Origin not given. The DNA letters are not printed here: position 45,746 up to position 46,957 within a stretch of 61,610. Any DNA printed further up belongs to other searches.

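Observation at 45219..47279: Candidate radical-SAM peptide-modification cassette: two small ORFs, attenuator-like hairpin, Cx3Cx2C enzyme, GNAT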

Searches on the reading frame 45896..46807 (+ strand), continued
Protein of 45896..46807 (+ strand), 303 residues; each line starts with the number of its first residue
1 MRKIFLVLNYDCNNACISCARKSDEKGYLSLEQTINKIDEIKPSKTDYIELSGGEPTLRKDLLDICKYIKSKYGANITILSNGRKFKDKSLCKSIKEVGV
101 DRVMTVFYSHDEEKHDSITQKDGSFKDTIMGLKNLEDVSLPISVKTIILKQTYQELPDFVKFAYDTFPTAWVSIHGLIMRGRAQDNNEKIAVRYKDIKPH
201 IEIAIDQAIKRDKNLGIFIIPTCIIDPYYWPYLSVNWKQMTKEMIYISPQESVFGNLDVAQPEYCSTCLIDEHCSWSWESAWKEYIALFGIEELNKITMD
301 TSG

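Call 44: fold_search(model_id=the predicted structure, library=pdb)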
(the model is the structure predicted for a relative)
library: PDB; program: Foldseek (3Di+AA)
matches with E <= 10: 635; with E <= 0.001: 110
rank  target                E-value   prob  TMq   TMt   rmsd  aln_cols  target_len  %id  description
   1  7w8u                  3.7e-10  1.00  0.70  0.61   4.7       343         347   11  Crystal Structure of Indole Prenyltransferase IptA (released 2022-10-19)
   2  5kcy_B                8.3e-10  1.00  0.65  0.51   7.5       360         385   14  Crystal structure of the aromatic prenyltransferase AtaPT from Aspergillus terreus A8-4 in complex with geranyl S-thio (released 2016-12-21)
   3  6zs0_BBB              2.7e-09  1.00  0.69  0.60   5.5       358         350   11  Crystal structure of 5-dimethylallyltryptophan synthase from Streptomyces coelicolor (released 2020-12-09)
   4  5kcg_B                2.7e-09  1.00  0.56  0.44   7.6       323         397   14  Crystal structure of the aromatic prenyltransferase AtaPT (apo state) from Aspergillus terreus A8-4 (released 2016-12-21)
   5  5kd0_B                3.0e-09  1.00  0.54  0.42   8.1       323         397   15  Crystal structure of the aromatic prenyltransferase AtaPT(E91A) mutant from Aspergillus terreus A8-4 in complex with g (released 2016-12-21)
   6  5kcy_A                3.4e-09  1.00  0.61  0.49   8.0       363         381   14  Crystal structure of the aromatic prenyltransferase AtaPT from Aspergillus terreus A8-4 in complex with geranyl S-thio (released 2016-12-21)
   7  7w8w                  4.3e-09  1.00  0.64  0.55   5.4       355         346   12  DMSPP- and 5-Me-Trp-bound 6-dimethylallyl tryptophan synthase, IptA (released 2022-10-19)
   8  5kcg_A                4.3e-09  1.00  0.55  0.42   7.7       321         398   15  Crystal structure of the aromatic prenyltransferase AtaPT (apo state) from Aspergillus terreus A8-4 (released 2016-12-21)
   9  6zrz_AAA              5.4e-09  1.00  0.65  0.54   4.5       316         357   12  Crystal structure of 5-dimethylallyl tryptophan synthase from Streptomyces coelicolor in complex with DMASPP and Trp (released 2020-12-09)
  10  5kd6_B                5.4e-09  1.00  0.51  0.40   8.6       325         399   15  Crystal structure of the aromatic prenyltransferase AtaPT from Aspergillus terreus A8-4 in complex with dimethylallyl  (released 2016-12-21)
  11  7vmw_A                7.7e-09  1.00  0.58  0.58   5.8       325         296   16  Crystal structure of LimF prenyltransferase bound with a peptide substrate and GSPP (released 2022-08-03)
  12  6zs0_AAA              9.7e-09  1.00  0.65  0.55   6.6       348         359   11  Crystal structure of 5-dimethylallyltryptophan synthase from Streptomyces coelicolor (released 2020-12-09)
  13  5tu6_A                9.7e-09  1.00  0.53  0.53   6.9       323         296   15  PagF prenyltransferase with cyclic[INPYLYP] and DMSPP (released 2016-11-30)
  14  8db1_D                1.1e-08  1.00  0.60  0.53   6.2       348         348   15  Crystal structure of native DMATS1 prenyltransferase (released 2022-09-28)
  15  5kd0_A                1.2e-08  1.00  0.48  0.38   9.2       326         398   16  Crystal structure of the aromatic prenyltransferase AtaPT(E91A) mutant from Aspergillus terreus A8-4 in complex with g (released 2016-12-21)
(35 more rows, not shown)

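Call 48: find_related_loci(query=A4, collection=metagenome_contigs, flank=3000)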
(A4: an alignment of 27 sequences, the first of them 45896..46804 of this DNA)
Query A4 (303 aa) in metagenome_contigs; peptide patterns used: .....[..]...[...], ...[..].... (x = any residue, [..] = any of these).
600 stretches matched a pattern (row limit reached: there are more); 471 encode a relative of the query (tblastn E <= 1e-3); the best 80 are kept; 80 distinct loci.
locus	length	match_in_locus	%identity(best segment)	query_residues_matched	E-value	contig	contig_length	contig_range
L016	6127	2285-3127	29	8-302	9e-36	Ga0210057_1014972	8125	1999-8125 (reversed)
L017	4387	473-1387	26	2-298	2e-31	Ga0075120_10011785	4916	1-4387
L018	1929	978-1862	29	2-297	2e-31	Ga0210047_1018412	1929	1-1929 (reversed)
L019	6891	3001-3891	25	1-298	4e-31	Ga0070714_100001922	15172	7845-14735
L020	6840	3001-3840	28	1-297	9e-31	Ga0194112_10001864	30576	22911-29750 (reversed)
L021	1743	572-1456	29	1-297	1e-30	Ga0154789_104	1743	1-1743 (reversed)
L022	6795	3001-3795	26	6-278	2e-30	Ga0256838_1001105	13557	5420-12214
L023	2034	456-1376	28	2-299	2e-30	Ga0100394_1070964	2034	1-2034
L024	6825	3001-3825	27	11-294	4e-29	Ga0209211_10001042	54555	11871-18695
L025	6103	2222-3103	29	1-297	7e-28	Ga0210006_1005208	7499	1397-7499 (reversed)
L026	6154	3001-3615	33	3-208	1e-27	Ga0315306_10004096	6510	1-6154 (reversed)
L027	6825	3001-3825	31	6-288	7e-27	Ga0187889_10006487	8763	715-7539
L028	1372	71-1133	29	1-280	1e-27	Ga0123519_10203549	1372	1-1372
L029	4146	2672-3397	27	49-294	7e-26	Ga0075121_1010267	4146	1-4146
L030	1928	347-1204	28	6-294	9e-26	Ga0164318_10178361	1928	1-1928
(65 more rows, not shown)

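Call 57: find_encoding_contigs(protein=P0037, flank=4000, max_places=2)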
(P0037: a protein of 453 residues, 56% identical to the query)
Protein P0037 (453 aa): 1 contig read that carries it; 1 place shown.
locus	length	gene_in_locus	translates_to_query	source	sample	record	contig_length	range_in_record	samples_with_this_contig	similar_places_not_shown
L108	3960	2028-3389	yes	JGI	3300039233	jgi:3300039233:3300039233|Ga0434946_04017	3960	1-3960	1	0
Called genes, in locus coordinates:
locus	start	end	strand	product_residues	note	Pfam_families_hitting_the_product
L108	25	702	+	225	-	-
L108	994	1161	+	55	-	-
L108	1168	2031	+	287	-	-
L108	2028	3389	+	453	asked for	PF04055:Radical_SAM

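Call 58: find_encoding_contigs(protein=P0018, flank=5000, max_places=2)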
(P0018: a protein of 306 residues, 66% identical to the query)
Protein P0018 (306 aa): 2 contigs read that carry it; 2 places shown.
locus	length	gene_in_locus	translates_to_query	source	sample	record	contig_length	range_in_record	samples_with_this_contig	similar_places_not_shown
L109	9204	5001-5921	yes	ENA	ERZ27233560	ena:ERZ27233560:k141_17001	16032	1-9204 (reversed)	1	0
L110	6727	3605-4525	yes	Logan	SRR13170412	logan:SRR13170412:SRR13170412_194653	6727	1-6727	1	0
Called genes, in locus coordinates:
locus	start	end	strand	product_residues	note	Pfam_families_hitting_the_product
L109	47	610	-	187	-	PF00827:Ribosomal_L15e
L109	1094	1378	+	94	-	-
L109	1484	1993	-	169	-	PF01198:Ribosomal_L31e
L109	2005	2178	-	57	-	-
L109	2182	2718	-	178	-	PF01090:Ribosomal_S19e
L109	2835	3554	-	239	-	PF03946:Ribosomal_L11_N, PF00298:Ribosomal_L11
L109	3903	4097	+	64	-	-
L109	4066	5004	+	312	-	-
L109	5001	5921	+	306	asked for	PF04055:Radical_SAM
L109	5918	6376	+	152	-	-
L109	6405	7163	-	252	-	PF03439:Spt5-NGN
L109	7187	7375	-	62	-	PF00584:SecE (weak)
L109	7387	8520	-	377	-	PF00091:Tubulin, PF12327:FtsZ_C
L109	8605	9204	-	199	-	?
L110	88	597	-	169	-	PF01198:Ribosomal_L31e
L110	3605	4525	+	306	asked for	PF04055:Radical_SAM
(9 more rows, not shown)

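Call 59: find_encoding_contigs(protein=P0029, flank=5000, max_places=2)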
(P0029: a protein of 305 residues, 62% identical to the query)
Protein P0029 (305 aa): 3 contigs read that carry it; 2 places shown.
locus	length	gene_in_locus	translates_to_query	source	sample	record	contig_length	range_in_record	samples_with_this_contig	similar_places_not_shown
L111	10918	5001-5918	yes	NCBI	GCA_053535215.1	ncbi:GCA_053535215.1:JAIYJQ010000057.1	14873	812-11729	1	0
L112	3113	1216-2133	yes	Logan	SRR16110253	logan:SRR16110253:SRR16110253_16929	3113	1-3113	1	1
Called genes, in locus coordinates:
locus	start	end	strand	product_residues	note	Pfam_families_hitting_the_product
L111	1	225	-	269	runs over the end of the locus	-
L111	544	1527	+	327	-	-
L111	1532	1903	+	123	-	PF00571:CBS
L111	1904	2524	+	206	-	-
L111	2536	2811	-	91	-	-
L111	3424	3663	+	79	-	PF01797:Y1_Tnp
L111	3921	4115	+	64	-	-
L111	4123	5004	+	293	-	-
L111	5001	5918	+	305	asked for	PF04055:Radical_SAM, PF13353:Fer4_12 (weak)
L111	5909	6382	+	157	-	-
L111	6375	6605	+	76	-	-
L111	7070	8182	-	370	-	-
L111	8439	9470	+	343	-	PF01636:APH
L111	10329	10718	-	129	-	-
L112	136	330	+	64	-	-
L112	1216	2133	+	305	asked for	PF04055:Radical_SAM, PF13353:Fer4_12 (weak)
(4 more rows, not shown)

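Call 77: search_protein_families(library=padloc, proteins=[window:45896-46807:+, P0077], max_evalue=0.01)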
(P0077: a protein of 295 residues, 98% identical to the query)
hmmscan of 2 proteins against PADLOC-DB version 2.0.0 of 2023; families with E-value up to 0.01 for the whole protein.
window:45896-46807:+ (303 aa): 3 families
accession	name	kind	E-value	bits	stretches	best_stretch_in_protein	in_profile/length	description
PDLC02904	pVip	-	9.4e-13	46.3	1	9-191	10-184/262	Viperins associated with kinases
PDLC02903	pVip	-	2.2e-12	45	1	7-175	5-170/257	Viperins not associated with kinases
PDLC02905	pVip-kinase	-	0.00014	19.3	1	22-186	209-373/474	Viperin-kinase fusion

P0077 (295 aa): 0 families

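Call 85: find_encoding_contigs(protein=P0063, flank=4000, max_places=3)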
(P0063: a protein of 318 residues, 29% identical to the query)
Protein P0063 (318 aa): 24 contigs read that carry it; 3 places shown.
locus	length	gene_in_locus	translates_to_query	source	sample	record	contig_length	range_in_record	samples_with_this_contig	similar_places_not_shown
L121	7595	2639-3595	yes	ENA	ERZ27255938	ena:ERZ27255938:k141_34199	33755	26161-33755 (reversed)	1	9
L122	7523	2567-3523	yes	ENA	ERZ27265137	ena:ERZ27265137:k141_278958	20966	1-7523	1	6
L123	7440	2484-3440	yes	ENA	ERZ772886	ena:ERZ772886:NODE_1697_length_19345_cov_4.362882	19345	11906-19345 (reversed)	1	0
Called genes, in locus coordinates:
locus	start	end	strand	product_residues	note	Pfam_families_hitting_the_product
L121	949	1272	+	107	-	-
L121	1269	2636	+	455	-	PF04055:Radical_SAM, PF13353:Fer4_12 (weak)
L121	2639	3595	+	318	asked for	PF04055:Radical_SAM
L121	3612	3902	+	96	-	-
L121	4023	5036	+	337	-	PF04055:Radical_SAM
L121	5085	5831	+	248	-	-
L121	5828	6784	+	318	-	PF01136:Peptidase_U32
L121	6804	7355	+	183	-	PF13302:Acetyltransf_3 (weak), PF13420:Acetyltransf_4 (weak)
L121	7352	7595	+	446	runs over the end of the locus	PF00501:AMP-binding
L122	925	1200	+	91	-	-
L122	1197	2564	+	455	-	PF04055:Radical_SAM, PF13353:Fer4_12 (weak)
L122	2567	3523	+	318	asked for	PF04055:Radical_SAM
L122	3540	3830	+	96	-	-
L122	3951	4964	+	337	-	PF04055:Radical_SAM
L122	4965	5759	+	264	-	-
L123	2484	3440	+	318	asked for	PF04055:Radical_SAM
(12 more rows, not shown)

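Call 86: find_encoding_contigs(protein=P0064, flank=4000, max_places=2)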
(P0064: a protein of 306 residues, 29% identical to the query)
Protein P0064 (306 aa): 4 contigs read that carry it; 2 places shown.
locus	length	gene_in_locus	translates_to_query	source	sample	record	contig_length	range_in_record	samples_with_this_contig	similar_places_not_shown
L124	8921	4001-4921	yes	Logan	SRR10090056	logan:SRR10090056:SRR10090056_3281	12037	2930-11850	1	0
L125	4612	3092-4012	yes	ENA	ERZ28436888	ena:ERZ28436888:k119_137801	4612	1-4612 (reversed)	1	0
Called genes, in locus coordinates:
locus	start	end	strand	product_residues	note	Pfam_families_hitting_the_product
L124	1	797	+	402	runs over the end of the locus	PF03051:Peptidase_C1_2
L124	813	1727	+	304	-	PF04055:Radical_SAM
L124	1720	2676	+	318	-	-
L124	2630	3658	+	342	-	-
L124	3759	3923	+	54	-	-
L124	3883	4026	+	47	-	-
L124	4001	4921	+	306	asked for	PF04055:Radical_SAM, PF13353:Fer4_12 (weak)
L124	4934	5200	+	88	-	-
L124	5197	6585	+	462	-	PF04055:Radical_SAM, PF13186:SPASM (weak)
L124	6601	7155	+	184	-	-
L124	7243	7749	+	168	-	PF00293:NUDIX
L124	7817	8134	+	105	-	-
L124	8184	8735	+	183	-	-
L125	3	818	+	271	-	?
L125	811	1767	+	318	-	-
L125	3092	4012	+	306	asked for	PF04055:Radical_SAM, PF13353:Fer4_12 (weak)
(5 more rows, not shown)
